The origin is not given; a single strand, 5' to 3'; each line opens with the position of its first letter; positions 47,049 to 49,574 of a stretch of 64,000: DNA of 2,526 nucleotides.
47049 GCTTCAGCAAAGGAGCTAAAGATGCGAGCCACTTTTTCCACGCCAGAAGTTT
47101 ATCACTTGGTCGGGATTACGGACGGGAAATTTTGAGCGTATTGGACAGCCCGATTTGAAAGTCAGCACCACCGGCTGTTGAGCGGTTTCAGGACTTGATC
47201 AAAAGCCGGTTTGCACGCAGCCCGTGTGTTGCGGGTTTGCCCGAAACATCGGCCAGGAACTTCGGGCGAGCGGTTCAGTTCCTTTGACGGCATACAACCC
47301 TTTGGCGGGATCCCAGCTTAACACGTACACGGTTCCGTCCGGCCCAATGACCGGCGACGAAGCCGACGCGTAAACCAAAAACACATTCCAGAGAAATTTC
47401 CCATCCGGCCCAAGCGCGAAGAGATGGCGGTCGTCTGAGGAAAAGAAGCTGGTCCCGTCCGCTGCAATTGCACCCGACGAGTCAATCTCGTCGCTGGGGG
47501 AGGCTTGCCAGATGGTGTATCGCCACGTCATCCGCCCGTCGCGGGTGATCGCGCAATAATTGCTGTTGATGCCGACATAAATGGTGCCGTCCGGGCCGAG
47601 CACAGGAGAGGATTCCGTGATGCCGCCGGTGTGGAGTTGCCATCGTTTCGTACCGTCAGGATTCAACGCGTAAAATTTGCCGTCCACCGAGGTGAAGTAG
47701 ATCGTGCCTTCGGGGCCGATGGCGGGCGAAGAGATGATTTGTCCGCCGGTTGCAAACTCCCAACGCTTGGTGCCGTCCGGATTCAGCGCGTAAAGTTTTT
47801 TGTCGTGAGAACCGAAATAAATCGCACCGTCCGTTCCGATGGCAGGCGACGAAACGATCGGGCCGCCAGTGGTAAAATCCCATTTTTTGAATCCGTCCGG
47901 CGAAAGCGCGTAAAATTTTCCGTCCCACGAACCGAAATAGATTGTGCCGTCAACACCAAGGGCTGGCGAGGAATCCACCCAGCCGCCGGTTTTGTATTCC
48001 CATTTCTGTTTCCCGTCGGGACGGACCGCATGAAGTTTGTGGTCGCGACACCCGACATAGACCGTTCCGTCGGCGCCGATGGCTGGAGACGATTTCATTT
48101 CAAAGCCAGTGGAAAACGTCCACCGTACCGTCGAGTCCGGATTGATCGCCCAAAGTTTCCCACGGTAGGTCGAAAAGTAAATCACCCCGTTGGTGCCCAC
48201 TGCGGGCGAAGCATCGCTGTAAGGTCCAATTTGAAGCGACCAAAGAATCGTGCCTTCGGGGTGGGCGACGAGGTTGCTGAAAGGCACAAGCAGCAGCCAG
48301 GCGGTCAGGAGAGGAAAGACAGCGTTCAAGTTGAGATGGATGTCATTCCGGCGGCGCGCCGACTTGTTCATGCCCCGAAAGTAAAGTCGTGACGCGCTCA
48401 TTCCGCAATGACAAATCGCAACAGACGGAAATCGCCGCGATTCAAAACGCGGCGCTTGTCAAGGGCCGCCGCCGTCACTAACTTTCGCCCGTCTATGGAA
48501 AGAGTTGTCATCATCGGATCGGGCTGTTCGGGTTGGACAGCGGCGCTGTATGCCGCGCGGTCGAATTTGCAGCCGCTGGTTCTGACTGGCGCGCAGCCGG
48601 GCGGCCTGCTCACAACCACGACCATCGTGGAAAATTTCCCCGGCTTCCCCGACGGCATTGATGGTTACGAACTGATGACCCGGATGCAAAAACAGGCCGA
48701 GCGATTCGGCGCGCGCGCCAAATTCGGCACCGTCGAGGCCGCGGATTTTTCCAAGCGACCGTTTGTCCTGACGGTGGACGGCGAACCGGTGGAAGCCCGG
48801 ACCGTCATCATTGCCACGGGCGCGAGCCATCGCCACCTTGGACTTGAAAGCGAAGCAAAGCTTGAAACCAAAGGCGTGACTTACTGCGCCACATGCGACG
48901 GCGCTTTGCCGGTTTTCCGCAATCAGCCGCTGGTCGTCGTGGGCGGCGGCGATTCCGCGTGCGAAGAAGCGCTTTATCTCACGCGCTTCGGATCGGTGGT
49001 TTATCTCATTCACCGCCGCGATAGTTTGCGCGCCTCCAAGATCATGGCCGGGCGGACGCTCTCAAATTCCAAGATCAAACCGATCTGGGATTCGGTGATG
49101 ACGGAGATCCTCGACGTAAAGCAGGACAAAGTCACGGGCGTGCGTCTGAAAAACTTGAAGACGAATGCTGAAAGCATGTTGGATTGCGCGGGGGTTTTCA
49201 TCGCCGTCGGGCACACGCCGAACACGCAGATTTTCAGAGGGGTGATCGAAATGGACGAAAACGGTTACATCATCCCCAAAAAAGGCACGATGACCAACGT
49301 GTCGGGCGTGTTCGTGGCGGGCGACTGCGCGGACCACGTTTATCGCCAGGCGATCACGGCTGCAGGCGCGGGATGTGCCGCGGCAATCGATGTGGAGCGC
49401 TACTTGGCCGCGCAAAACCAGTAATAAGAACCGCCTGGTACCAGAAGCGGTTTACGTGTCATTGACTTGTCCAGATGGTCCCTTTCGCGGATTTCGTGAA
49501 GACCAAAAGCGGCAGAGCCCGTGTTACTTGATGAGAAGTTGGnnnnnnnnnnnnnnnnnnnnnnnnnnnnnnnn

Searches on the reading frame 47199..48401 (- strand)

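Call 49: search_protein_families(library=pfam, proteins=[window:47199-48401:-], max_evalue=0.001)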
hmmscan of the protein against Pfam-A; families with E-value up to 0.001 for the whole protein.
window:47199-48401:- (400 aa): 4 families
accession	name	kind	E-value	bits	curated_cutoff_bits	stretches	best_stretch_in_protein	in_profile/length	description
PF13570.13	Beta-prop_ACSF4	-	6.7e-55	187.2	133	3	129-350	38-261/329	Beta-alanine-activating enzyme, beta-propeller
PF13360.13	PQQ_2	-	2.2e-37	129.4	27.6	3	165-313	7-162/233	Outer membrane protein assembly factor BamB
PF25292.1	Beta-prop_CGLA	-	3.8e-09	36.9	26.8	1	129-212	17-108/316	Lambda-carrageenase beta-propeller domain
PF20067.5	SSL_N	-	5.2e-08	33.1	18.9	0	227-242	27-42/46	Strictosidine synthase-like, N-terminal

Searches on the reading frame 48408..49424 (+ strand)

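Call 49: search_protein_families(library=pfam, proteins=[window:48408-49424:+], max_evalue=0.001)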
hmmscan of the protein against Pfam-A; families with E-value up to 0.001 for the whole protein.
window:48408-49424:+ (338 aa): 8 families
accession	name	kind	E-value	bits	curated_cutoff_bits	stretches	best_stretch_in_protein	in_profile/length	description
PF07992.20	Pyr_redox_2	-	6.5e-46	157.5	26.1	1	32-322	2-291/291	Pyridine nucleotide-disulphide oxidoreductase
PF13738.12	Pyr_redox_3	-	5.6e-20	72.2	30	1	107-305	102-305/305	Pyridine nucleotide-disulphide oxidoreductase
PF00070.33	Pyr_redox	-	1.6e-15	57.8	22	1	175-248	2-80/82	Pyridine nucleotide-disulphide oxidoreductase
PF01266.30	DAO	-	1.5e-08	35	27.9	0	83-144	144-209/353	FAD dependent oxidoreductase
PF01134.28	GIDA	-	9.9e-06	25.3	22.1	0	33-59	2-28/391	Glucose inhibited division protein A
PF12831.13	FAD_oxidored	-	1.7e-05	24.7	27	0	33-72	2-42/416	FAD dependent oxidoreductase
PF13450.12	NAD_binding_8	-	0.00012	22.7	21.9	1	35-73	1-40/68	NAD(P)-binding Rossmann-like domain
PF03486.20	HI0933_like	-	0.00068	19.6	50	0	32-60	2-30/244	HI0933-like protein Rossmann domain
